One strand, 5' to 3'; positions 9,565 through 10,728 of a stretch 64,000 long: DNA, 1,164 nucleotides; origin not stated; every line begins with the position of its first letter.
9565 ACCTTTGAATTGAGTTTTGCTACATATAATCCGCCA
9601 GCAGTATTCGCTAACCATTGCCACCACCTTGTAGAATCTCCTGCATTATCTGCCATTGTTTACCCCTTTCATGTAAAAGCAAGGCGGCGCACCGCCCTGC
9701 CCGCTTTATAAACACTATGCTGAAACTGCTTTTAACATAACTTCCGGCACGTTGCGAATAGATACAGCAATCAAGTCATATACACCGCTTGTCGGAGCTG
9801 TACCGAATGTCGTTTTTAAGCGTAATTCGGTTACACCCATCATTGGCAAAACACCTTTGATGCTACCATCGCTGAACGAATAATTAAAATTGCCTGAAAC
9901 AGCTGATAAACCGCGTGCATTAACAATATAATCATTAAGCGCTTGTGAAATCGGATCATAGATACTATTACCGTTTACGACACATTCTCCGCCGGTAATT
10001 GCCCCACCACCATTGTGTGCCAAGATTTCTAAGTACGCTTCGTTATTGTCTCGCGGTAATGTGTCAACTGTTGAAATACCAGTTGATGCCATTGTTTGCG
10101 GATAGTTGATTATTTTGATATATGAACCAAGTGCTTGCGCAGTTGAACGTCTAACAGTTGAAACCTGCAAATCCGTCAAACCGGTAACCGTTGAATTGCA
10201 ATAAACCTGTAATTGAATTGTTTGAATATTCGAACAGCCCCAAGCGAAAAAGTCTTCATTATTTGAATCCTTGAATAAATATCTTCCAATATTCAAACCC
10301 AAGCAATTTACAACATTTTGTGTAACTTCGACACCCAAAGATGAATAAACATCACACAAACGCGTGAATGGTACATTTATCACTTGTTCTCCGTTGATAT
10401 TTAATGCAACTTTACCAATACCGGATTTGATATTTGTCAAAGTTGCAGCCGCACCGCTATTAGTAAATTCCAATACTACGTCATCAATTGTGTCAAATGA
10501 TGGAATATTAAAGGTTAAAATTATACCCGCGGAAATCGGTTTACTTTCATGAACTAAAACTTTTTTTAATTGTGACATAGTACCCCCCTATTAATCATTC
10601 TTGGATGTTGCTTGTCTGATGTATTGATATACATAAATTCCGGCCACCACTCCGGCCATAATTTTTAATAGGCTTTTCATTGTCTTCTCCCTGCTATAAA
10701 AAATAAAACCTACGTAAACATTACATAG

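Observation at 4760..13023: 8.2-kb integrase-less prophage with the gene content of a tailless internal-membrane (PM2/corticovirus-like) virus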

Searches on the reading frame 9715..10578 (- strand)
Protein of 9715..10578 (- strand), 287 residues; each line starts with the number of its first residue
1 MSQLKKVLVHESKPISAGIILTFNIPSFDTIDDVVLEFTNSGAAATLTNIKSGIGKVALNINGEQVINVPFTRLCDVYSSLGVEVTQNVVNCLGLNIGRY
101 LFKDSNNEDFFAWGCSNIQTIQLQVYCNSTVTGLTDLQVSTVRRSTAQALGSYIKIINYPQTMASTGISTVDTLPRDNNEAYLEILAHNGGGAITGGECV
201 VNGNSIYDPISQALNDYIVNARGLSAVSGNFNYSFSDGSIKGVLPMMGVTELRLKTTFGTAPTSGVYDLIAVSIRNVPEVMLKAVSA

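Call 4: search_protein_families(library=pfam, max_evalue=0.1, proteins=[window:9715-10578:-])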
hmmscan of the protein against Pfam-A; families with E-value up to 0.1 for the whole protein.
window:9715-10578:- (287 aa): 1 family
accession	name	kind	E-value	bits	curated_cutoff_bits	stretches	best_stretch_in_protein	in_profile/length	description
PF25513.1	P2_C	-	2e-05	24.9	25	1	155-264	3-110/120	Viral coat protein P2 C-terminal domain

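Call 5: search_protein_families(library=phrogs, max_evalue=0.1, proteins=[window:9715-10578:-])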
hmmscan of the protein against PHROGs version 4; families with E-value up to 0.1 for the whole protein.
window:9715-10578:- (287 aa): 0 families

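Call 11: find_homologous_proteins(query=window:9715-10578:-, max_evalue=0.001)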
Query window:9715-10578:- (287 aa): 215 proteins with E <= 0.001 among 1624 candidates; the best 120 are listed.
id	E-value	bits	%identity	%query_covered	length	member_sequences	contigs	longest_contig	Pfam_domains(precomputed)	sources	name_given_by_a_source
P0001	6.0e-182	621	99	100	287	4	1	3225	PF25513.2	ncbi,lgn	-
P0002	5.1e-168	575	90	100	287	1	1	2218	-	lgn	-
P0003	8.7e-165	565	88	100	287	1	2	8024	-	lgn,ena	-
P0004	4.6e-164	562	88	100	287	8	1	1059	PF25513.2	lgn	-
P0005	9.0e-163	558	87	100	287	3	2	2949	-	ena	-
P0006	6.1e-162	555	86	100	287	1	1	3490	PF25513.2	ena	-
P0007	2.8e-161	553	87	100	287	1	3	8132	-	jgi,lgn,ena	-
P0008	6.7e-161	552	85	100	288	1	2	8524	-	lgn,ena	-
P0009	9.4e-161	552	86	100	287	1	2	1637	-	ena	-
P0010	9.0e-160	548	85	100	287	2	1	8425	PF25513.2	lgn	-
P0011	1.1e-159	548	87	99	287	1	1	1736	-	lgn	-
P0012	1.7e-159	547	87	100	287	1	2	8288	-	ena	-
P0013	8.2e-159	545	85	100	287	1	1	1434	-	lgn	-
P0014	1.9e-157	541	85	100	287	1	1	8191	-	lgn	-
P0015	4.2e-157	540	84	100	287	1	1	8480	-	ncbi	-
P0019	1.1e-155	535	83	100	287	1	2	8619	-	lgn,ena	-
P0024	5.5e-152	523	81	100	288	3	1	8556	-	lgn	-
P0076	3.8e-124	432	69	100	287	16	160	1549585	PF25513.2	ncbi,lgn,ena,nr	ncbi:MAG: hypothetical protein BHW57_02330 [Azospirillum sp. 47_25]|nr:MAG: hypothetical protein BHW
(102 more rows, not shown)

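Call 12: search_solved_structures(query=window:9715-10578:-, max_evalue=10, show_alignments=2)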
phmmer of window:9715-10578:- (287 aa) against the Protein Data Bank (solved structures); distinct sequences matched with E-value up to 10: 4.
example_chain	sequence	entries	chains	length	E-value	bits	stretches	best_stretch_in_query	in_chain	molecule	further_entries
9t9v_A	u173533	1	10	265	0.029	17.1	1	91-262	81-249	Double jelly roll capsid protein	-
4l2b_A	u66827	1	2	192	0.47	13.1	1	178-240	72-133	Superoxide dismutase [Fe]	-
3lio_A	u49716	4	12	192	0.5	13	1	178-240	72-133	iron superoxide dismutase | Superoxide dismutase [Fe]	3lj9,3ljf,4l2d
4l2a_A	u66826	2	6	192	0.51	13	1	178-240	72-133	Superoxide dismutase [Fe]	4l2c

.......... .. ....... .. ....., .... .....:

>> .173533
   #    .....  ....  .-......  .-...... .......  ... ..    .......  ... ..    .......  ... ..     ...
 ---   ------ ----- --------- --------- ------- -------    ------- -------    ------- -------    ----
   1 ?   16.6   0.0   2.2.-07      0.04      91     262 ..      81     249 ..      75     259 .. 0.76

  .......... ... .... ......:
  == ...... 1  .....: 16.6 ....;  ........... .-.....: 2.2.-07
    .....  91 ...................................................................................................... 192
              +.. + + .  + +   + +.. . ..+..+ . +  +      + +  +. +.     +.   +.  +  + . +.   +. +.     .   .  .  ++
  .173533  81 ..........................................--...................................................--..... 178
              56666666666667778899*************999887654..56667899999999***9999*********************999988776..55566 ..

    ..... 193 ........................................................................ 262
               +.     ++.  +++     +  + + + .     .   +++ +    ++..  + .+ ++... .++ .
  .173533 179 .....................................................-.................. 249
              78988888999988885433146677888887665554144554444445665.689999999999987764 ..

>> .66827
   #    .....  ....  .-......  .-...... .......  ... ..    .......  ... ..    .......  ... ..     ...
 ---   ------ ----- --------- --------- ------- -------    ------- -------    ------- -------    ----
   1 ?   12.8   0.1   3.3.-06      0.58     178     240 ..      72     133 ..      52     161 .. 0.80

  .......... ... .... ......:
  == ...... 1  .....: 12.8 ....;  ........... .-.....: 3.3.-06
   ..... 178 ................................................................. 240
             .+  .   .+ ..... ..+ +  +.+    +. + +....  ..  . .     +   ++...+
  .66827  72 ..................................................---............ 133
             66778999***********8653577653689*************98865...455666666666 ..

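Call 15: search_solved_structures(query=A1, max_evalue=10, show_alignments=3)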
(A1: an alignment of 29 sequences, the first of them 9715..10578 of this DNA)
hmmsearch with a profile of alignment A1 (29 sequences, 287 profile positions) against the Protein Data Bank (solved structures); distinct sequences matched with E-value up to 10: 2.
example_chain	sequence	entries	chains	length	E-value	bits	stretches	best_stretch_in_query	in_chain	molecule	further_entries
2vvf_A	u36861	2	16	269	0.071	15.5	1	166-260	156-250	MAJOR CAPSID PROTEIN P2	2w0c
3f9u_A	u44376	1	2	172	1.2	11.5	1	93-158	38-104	Putative exported cytochrome C biogenesis-related protein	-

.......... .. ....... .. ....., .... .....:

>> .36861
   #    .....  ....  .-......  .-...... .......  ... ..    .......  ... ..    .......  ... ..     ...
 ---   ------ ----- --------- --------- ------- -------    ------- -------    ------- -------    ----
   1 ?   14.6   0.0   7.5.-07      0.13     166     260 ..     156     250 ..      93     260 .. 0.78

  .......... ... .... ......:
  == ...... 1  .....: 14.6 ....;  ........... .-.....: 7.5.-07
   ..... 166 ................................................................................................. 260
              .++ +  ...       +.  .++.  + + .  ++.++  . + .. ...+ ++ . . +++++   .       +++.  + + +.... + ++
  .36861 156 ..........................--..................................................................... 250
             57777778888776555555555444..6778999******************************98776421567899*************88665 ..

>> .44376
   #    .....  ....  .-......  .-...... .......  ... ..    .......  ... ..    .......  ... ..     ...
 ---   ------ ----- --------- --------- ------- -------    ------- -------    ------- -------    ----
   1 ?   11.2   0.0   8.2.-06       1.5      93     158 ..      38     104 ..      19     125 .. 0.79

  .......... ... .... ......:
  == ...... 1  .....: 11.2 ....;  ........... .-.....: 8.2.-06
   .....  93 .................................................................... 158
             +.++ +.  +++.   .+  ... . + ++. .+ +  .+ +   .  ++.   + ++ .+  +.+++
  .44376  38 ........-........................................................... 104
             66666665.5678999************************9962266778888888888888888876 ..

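Call 18: find_encoding_contigs(protein=P0003, flank=10000, max_places=3)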
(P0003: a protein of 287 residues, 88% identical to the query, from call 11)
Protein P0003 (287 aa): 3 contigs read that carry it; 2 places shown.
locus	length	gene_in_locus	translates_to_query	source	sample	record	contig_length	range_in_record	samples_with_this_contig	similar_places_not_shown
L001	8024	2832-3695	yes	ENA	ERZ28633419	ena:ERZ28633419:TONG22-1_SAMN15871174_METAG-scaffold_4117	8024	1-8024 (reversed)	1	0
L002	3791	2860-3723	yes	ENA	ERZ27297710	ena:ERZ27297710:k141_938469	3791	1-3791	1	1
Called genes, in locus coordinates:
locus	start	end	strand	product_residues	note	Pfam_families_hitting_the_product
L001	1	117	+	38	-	?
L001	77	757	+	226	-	PF13730:HTH_36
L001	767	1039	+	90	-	-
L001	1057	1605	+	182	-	-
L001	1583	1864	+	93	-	-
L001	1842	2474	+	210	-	-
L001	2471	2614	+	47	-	-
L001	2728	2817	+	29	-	-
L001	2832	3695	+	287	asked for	-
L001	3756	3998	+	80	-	-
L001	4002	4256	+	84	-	-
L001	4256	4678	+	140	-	-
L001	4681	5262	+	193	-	-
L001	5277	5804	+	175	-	PF21882:Gp53-like_C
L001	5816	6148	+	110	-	-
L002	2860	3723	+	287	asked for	-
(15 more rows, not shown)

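Call 19: find_encoding_contigs(protein=P0008, flank=10000, max_places=3)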
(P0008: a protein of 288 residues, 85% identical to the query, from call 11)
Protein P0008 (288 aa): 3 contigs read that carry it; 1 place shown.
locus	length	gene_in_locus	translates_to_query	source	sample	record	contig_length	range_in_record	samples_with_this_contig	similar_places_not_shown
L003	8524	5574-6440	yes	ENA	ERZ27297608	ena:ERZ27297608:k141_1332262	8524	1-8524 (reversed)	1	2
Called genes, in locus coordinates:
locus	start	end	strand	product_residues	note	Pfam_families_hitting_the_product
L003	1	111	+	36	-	?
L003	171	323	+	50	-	-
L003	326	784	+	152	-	PF07486:Hydrolase_2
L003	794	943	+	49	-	-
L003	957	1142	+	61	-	-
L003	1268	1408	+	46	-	-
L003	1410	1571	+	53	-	-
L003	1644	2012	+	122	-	-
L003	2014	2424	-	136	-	-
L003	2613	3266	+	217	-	PF13730:HTH_36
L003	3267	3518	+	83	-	-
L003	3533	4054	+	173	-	-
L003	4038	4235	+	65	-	-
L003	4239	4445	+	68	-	-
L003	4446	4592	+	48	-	-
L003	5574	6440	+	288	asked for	-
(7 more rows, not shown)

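Call 20: search_dna_similar(query=window:9715-10578:-, collection=phages, mode=protein, max_evalue=0.01)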
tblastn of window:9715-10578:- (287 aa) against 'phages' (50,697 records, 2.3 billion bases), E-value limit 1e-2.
No match.

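Call 23: find_related_loci(query=A1, collection=genome_contigs, flank=10000)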
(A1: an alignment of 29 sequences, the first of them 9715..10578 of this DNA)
Query A1 (287 aa) in genome_contigs; peptide patterns used: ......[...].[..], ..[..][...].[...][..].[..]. (x = any residue, [..] = any of these).
20 stretches matched a pattern; 12 encode a relative of the query (tblastn E <= 1e-3); 12 distinct loci.
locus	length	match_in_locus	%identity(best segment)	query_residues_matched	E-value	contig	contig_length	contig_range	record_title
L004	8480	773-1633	84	1-287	6e-167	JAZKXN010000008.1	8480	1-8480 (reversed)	MAG: Acutalibacteraceae bacterium isolate T1900045118_TC20190112.MAGScoT_cleanbin_000022 SGB_4820_k141_4210397, whole ge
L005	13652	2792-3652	84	1-287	4e-166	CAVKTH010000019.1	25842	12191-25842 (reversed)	Bacteroidaceae bacterium isolate H07656-L1_cleanbin_000006 genome assembly, contig: Spades_H07656-L1_contig_544, whole g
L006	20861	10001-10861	78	1-287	1e-158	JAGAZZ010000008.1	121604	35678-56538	MAG: Alphaproteobacteria bacterium isolate RGIG8928 Water_deer_Rectum-1__c48094, whole genome shotgun sequence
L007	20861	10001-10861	77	1-287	9e-155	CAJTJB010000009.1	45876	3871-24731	MAG TPA_asm: uncultured Alphaproteobacteria bacterium isolate MGBC103325 genome assembly, contig: MGBC103325.9, whole ge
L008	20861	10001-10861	77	1-287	5e-153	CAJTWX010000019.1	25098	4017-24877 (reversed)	MAG TPA_asm: uncultured Alphaproteobacteria bacterium isolate MGBC117992 genome assembly, contig: MGBC117992.19, whole g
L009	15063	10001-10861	71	1-287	1e-140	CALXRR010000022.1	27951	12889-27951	MAG: uncultured Alphaproteobacteria bacterium isolate BRZ_AG__bin71 genome assembly, contig: BRZ_AG__NODE_2574_length_27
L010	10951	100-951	69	1-286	1e-134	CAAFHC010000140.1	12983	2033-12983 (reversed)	MAG TPA_asm: Alphaproteobacteria bacterium, isolate HGM16780, WGS project CAAFHC010000000 data, contig: SRS146812_64_k99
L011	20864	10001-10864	62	1-287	3e-122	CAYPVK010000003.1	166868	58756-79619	MAG TPA_asm: uncultured Lactobacillales bacterium isolate SRP313737_co1_115 genome assembly, contig: NODE_81_length_1668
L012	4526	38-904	62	1-287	2e-120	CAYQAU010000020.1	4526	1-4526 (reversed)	MAG TPA_asm: uncultured Elusimicrobium sp. isolate SRP335695_co1_103 genome assembly, contig: NODE_9391_length_4526_cov_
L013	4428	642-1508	61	1-287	5e-117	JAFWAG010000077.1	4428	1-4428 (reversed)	MAG: Alphaproteobacteria bacterium isolate RGIG5556 Sheep_Colon.Co__c3494087, whole genome shotgun sequence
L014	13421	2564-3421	58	1-285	3e-114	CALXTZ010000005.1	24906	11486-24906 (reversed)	MAG: uncultured Alphaproteobacteria bacterium isolate BRZ_AF__bin11 genome assembly, contig: BRZ_AF__NODE_3013_length_24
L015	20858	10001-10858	62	1-284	3e-112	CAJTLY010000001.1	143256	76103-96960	MAG TPA_asm: uncultured Alphaproteobacteria bacterium isolate MGBC103387 genome assembly, contig: MGBC103387.1, whole ge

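Call 24: find_related_loci(query=A1, collection=viral_contigs, flank=10000)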
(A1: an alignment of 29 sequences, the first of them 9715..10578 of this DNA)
Query A1 (287 aa) in viral_contigs; peptide patterns used: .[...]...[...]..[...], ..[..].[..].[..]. (x = any residue, [..] = any of these).
126 stretches matched a pattern, but none encodes a relative of the query by tblastn (E <= 1e-3).

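Call 25: predict_structure(alignment_id=A1)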
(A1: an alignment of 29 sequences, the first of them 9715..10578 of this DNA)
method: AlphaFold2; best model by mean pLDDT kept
length: 287 residues; sequences in the alignment: 29
mean_pLDDT: 91.1   pTM: 0.90
mean pLDDT of the five models: 91.1, 90.5, 89.5, 89.3, 88.0
residues with pLDDT >= 90: 207; 70-90: 68; 50-70: 12; < 50: 0
segments of 3 or more residues with pLDDT < 50: none
pLDDT, mean of each block of 10 residues (from residue 1): 77 96 91 94 94 97 96 94 71 89 75 89 97 96 89 94 93 90 95 96 93 95 91 85 90 96 94 93 87
secondary structure, 60 per line:
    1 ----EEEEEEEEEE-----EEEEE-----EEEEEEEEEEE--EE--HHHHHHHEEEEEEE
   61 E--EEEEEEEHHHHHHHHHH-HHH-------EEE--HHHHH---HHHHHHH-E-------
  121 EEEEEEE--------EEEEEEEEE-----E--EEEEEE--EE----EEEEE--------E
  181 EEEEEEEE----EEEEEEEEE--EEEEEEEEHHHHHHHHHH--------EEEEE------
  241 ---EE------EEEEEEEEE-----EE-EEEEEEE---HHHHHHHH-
elements in order: E5-14 E20-24 E30-40 H47-53 E54-61 E64-70 H71-80 E92-94 H97-101 H105-111 E121-127 E136-144 E153-158 E167-171 E180-188 E193-201 E204-211 H212-221 E230-234 E252-260 E269-275 H279-286

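Call 27: fold_search(model_id=the predicted structure, library=pdb)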
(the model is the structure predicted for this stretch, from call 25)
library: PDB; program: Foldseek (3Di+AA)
matches with E <= 10: 919; with E <= 0.001: 128
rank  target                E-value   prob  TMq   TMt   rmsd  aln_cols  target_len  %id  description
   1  2vvf_A                2.7e-18  1.00  0.77  0.82   3.1       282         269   16  Crystal structure of the major capsid protein P2 from Bacteriophage PM2 (released 2008-09-16)
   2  8hif_Q3               6.0e-12  1.00  0.58  0.39   9.8       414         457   10  One asymmetric unit of Singapore grouper iridovirus capsid (released 2023-04-19)
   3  5tiq_B                1.1e-11  1.00  0.61  0.44   7.4       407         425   12  The Structure of the Major Capsid protein of PBCV-1 (released 2017-10-18)
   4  2bbd_A                1.6e-11  1.00  0.66  0.59   6.5       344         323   12  Crystal Structure of the STIV MCP (released 2005-12-06)
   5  8hif_M3               1.7e-11  1.00  0.54  0.37   9.0       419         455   11  One asymmetric unit of Singapore grouper iridovirus capsid (released 2023-04-19)
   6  8h2i_aa               2.1e-11  1.00  0.66  0.47   6.3       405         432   12  Near-atomic structure of five-fold averaged PBCV-1 capsid (released 2022-11-16)
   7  8h2i_bE               2.1e-11  1.00  0.60  0.46   7.3       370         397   16  Near-atomic structure of five-fold averaged PBCV-1 capsid (released 2022-11-16)
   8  1m4x_A                2.7e-11  1.00  0.60  0.44   6.8       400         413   13  PBCV-1 virus capsid, quasi-atomic model (released 2002-12-04)
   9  8hif_A3               4.1e-11  1.00  0.55  0.37   9.0       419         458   10  One asymmetric unit of Singapore grouper iridovirus capsid (released 2023-04-19)
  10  8hif_R2               4.5e-11  1.00  0.55  0.37   9.1       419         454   10  One asymmetric unit of Singapore grouper iridovirus capsid (released 2023-04-19)
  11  6ncl_d8               6.0e-11  1.00  0.63  0.44   7.0       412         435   13  Near-atomic structure of icosahedrally averaged PBCV-1 capsid (released 2019-01-30)
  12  6ncl_d1               6.0e-11  1.00  0.62  0.43   6.5       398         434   13  Near-atomic structure of icosahedrally averaged PBCV-1 capsid (released 2019-01-30)
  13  6ncl_i7               6.4e-11  1.00  0.62  0.44   7.1       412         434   12  Near-atomic structure of icosahedrally averaged PBCV-1 capsid (released 2019-01-30)
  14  8hif_O1               6.7e-11  1.00  0.54  0.37   9.2       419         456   11  One asymmetric unit of Singapore grouper iridovirus capsid (released 2023-04-19)
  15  6ncl_d2               7.1e-11  1.00  0.62  0.44   6.7       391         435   13  Near-atomic structure of icosahedrally averaged PBCV-1 capsid (released 2019-01-30)
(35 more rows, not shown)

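Call 30: search_protein_representatives(alignment_id=A1)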
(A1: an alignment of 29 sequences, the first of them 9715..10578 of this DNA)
Query: 29 sequences, 287 profile positions. Proteins with E-value up to 0.001 (for the whole library): 241; up to 1e-10: 92; up to 1e-30: 27. The best 150 are listed.
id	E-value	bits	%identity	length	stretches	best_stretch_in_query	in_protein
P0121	4.0e-91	321.6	-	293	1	1-285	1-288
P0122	2.5e-83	296.0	-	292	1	6-276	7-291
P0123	5.6e-76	271.9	-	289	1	2-276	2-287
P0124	1.6e-70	254.0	-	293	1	4-277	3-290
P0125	7.0e-65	235.4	-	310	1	10-284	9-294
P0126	1.8e-64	234.1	-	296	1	1-277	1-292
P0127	1.5e-62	227.7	-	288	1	3-283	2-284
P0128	2.5e-60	220.5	-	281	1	14-279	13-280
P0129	8.5e-60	218.7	-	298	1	3-276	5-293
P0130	8.9e-59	215.4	-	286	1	4-279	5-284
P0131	1.0e-58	215.2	-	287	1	4-281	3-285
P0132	1.9e-57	211.1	-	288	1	9-279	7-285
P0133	2.3e-57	210.8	-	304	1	2-287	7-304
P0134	7.5e-56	205.8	-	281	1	10-279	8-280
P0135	8.4e-54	199.1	-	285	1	5-275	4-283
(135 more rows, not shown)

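Call 45: find_encoding_contigs(protein=window:9715-10578:-, flank=10000, max_places=6)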
Protein window:9715-10578:- (287 aa): 11 contigs read that carry it; 4 places shown.
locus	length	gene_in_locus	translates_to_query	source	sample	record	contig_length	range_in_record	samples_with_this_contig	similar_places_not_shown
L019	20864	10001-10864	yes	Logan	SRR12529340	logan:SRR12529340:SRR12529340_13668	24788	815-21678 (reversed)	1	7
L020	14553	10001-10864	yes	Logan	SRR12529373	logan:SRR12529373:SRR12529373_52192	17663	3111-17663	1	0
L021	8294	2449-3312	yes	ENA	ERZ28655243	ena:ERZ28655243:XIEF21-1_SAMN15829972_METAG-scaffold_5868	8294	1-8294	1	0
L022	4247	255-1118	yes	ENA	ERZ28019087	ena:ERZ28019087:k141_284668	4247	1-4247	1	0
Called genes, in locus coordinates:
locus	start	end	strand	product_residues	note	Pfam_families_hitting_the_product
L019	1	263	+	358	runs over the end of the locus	-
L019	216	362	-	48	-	-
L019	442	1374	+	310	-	PF01145:Band_7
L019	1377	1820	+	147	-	PF01957:NfeD (weak)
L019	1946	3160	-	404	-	PF01926:MMR_HSR1, PF18128:HydF_dimer, PF18133:HydF_tetramer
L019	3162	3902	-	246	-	PF01026:TatD_DNase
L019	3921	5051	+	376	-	PF01168:Ala_racemase_N, PF00842:Ala_racemase_C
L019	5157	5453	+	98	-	PF00216:Bac_DNA_binding, PF18291:HU-HIG (weak)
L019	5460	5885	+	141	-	PF00376:MerR, PF13411:MerR_1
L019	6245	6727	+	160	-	PF00466:Ribosomal_L10, PF27436:RL10_C (weak)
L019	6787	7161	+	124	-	PF16320:Ribosomal_L12_N, PF00542:Ribosomal_L12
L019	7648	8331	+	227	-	PF13730:HTH_36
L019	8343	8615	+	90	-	-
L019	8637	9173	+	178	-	-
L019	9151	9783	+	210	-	-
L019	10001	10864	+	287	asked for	PF25513:P2_C (faint)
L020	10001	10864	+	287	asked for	PF25513:P2_C (faint)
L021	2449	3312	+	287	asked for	PF25513:P2_C (faint)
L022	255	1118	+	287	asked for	PF25513:P2_C (faint)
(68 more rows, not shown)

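Call 71: list_cluster_members(proteins=[window:9715-10578:-, window:13418-13792:-, window:3137-4717:+, P0076])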
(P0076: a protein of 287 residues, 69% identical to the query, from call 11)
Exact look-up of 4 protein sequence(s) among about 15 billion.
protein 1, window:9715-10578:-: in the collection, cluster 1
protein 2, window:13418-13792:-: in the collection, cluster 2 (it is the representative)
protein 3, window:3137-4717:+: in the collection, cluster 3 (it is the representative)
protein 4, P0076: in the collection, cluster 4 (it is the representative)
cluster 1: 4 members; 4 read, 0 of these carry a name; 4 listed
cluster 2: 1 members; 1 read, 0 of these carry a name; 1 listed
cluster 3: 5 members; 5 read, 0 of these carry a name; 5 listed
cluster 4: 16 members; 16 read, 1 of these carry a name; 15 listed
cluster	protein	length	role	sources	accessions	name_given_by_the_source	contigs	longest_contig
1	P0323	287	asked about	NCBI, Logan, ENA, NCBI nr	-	-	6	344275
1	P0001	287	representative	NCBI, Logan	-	-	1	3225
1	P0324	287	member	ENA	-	-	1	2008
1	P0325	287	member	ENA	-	-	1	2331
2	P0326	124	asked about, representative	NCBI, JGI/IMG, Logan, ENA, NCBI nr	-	-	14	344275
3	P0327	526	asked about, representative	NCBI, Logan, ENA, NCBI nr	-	-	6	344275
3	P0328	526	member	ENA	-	-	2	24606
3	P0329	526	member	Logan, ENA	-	-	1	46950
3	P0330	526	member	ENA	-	-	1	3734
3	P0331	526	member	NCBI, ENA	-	-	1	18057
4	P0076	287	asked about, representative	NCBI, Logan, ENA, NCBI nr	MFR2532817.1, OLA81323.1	MAG: hypothetical protein BHW57_02330 [Azospirillum sp. 47_25]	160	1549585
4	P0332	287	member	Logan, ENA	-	-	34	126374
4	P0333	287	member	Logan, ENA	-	-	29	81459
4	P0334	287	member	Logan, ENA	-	-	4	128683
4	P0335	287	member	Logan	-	-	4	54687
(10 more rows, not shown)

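Call 75: find_encoding_contigs(protein=P0019, flank=10000, max_places=2)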
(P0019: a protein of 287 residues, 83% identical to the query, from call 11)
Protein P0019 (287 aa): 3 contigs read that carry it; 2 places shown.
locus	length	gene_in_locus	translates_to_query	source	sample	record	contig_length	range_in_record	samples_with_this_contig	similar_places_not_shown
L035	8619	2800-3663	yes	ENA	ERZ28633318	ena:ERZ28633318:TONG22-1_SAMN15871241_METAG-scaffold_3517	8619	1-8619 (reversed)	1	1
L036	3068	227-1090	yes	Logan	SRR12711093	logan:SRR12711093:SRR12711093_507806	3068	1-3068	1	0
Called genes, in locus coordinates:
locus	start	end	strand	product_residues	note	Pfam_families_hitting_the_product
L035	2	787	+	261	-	?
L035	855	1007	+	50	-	-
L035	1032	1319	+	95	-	-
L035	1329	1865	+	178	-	-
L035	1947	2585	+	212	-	-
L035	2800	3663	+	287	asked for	-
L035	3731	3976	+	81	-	-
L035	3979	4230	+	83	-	-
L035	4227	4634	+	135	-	-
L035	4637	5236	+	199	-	-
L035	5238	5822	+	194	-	-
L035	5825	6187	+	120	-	-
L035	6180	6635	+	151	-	PF07486:Hydrolase_2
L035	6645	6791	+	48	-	-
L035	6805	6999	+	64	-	-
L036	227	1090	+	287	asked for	-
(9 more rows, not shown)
